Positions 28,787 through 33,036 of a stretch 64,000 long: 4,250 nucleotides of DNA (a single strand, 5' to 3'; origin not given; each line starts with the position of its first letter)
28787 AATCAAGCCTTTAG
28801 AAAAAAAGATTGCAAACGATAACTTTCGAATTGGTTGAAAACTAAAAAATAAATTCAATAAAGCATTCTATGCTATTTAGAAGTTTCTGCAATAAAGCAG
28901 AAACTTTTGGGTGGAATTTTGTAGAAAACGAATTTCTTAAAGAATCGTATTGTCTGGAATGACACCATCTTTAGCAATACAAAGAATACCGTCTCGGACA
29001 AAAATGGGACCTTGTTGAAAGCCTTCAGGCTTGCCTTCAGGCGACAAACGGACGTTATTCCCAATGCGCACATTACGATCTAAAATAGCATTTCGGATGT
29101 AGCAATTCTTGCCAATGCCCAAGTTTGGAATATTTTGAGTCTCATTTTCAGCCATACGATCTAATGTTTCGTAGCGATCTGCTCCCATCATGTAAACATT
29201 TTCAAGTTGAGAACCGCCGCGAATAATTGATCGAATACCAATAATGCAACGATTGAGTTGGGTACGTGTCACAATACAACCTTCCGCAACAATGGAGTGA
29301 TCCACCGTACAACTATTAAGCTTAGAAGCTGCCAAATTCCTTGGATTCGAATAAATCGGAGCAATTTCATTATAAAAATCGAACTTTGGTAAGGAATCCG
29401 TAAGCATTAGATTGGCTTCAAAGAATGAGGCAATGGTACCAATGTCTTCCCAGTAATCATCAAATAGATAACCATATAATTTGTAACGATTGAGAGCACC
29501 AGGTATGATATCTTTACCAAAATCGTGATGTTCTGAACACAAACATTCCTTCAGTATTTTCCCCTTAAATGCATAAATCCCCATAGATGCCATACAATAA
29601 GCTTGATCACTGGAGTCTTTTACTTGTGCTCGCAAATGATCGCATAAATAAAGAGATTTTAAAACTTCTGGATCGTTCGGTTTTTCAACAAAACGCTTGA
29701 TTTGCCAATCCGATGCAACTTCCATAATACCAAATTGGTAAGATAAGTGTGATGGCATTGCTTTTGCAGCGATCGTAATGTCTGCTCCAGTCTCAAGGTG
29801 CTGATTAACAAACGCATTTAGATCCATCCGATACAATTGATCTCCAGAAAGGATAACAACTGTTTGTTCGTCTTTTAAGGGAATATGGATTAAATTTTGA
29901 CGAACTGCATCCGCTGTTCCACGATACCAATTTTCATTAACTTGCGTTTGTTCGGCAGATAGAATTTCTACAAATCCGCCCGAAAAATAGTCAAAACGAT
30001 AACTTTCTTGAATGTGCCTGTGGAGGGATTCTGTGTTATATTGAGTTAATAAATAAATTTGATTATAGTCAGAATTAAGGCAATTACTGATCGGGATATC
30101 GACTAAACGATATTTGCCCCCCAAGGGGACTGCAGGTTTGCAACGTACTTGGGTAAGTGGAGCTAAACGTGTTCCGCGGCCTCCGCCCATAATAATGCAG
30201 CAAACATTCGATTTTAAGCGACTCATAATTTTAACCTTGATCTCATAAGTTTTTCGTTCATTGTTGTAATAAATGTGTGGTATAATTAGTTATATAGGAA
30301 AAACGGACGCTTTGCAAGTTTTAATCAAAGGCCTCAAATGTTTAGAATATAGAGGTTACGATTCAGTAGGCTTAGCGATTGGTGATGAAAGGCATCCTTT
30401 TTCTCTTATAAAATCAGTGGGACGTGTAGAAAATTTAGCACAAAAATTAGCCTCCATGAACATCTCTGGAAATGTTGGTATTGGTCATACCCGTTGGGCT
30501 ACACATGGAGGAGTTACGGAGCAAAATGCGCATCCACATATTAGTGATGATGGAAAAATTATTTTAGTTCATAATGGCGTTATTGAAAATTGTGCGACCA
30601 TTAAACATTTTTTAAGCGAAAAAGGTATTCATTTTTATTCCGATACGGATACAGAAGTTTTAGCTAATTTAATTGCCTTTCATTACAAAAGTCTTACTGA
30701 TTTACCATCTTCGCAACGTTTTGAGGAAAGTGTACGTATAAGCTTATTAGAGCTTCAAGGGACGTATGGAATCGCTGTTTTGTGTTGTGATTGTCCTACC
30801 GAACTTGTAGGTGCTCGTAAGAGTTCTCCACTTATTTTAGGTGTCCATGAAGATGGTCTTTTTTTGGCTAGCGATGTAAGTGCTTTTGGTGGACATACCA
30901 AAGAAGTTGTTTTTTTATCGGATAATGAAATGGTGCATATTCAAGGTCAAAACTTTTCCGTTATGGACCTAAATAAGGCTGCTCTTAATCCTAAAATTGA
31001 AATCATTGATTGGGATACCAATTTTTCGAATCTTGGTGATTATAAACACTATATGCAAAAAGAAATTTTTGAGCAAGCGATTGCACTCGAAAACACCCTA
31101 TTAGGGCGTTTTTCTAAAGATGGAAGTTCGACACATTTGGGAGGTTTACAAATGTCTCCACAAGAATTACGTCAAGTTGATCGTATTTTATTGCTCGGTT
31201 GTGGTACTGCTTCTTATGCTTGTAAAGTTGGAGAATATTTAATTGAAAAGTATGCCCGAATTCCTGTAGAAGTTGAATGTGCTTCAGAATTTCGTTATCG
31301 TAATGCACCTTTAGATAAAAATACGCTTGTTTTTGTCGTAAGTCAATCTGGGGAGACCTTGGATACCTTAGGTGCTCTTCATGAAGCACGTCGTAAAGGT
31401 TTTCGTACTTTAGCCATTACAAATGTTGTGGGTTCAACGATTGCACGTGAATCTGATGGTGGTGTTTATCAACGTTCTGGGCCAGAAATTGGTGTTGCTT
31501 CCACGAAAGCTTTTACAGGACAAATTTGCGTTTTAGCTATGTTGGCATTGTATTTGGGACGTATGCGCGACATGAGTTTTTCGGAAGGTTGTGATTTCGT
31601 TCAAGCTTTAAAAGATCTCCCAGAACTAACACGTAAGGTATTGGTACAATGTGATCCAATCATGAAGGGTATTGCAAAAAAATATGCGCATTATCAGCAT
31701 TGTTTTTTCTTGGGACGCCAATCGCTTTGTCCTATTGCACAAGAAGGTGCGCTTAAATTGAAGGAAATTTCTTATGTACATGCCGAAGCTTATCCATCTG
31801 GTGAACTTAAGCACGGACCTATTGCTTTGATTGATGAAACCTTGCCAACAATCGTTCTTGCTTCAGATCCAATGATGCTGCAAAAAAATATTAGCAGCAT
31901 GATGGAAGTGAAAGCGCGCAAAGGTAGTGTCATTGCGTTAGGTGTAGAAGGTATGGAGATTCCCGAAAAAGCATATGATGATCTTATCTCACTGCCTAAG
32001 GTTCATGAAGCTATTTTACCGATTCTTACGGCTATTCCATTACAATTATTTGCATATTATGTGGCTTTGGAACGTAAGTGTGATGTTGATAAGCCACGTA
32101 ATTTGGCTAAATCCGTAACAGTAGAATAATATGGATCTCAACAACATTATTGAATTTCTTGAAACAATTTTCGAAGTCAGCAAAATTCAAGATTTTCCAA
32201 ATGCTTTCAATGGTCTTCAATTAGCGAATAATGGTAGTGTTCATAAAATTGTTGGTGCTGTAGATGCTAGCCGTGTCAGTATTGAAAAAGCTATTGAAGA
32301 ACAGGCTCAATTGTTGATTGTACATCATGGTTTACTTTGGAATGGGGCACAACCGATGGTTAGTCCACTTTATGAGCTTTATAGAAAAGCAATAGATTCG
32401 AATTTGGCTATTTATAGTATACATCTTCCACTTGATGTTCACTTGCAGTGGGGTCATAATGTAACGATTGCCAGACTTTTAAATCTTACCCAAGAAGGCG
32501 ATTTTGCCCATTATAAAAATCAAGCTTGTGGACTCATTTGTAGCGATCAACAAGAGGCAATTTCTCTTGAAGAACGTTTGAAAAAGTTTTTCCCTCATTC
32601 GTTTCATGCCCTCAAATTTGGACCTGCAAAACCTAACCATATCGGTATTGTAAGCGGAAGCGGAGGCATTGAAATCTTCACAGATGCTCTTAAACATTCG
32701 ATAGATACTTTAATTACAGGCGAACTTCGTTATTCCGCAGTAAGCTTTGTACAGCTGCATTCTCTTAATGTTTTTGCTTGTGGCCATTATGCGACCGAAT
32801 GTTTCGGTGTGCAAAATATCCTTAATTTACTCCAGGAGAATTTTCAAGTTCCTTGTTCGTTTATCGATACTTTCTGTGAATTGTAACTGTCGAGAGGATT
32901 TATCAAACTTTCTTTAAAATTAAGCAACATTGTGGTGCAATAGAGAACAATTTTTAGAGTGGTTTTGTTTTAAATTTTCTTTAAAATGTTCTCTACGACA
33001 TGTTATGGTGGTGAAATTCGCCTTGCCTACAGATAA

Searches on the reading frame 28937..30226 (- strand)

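Call 9: search_protein_families(library=pfam, proteins=[window:28937-30226:-], max_evalue=0.01)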
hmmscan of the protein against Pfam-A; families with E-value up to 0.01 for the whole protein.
window:28937-30226:- (429 aa): 6 families
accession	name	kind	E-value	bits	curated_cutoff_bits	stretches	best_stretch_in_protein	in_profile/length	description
PF00483.29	NTP_transferase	-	2.9e-57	194.5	21.2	1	11-276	3-243/245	Nucleotidyl transferase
PF25247.1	LbH_GLGC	-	2.5e-44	150.9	27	1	296-428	1-135/135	GLGC left-handed parallel beta-helix domain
PF24894.1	Hexapep_GlmU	-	2.5e-08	34.4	23.3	0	304-347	12-55/104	GlmU-like, C-terminal hexapeptide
PF25084.1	LbH_EIF2B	-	8.1e-05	23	54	0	371-395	64-88/105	EIF2B subunit epsilon LbH domain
PF12804.13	NTP_transf_3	-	0.00017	22.2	27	1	10-155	1-123/160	MobA-like NTP transferase domain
PF00132.30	Hexapep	-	0.00058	19.9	27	0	371-394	4-28/36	Bacterial transferase hexapeptide (six repeats)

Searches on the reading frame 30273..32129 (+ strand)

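Call 53: search_protein_families(library=pfam, proteins=[window:30273-32129:+], max_evalue=0.001)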
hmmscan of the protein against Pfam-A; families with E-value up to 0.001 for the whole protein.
window:30273-32129:+ (618 aa): 4 families
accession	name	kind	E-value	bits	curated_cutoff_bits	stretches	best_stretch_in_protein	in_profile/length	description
PF01380.27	SIS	-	1.7e-47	160.9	25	2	298-426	1-130/131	SIS domain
PF13522.11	GATase_6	-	1.2e-15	58.2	27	1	63-142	7-78/130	Glutamine amidotransferase domain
PF13537.11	GATase_7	-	1.4e-09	38.4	25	1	81-205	8-121/123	Glutamine amidotransferase domain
PF13230.11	GATase_4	-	0.00072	19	23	0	55-129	60-132/272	Glutamine amidotransferases class-II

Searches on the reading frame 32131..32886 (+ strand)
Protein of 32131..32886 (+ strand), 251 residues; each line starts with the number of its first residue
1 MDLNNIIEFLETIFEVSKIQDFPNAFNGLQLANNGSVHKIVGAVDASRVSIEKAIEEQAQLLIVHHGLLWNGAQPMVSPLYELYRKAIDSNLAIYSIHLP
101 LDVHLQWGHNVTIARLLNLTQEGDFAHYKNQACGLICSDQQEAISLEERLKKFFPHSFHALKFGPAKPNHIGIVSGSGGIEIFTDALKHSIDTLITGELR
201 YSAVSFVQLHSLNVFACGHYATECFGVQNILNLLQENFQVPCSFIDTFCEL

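Call 53: search_protein_families(library=pfam, proteins=[window:32131-32886:+], max_evalue=0.001)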
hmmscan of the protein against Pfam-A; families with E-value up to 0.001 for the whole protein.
window:32131-32886:+ (251 aa): 1 family
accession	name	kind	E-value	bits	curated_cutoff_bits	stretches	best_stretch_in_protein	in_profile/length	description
PF01784.24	DUF34_NIF3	-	6.9e-51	173.8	23.4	1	1-246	1-251/256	Duf34/NIF3 (NGG1p interacting factor 3)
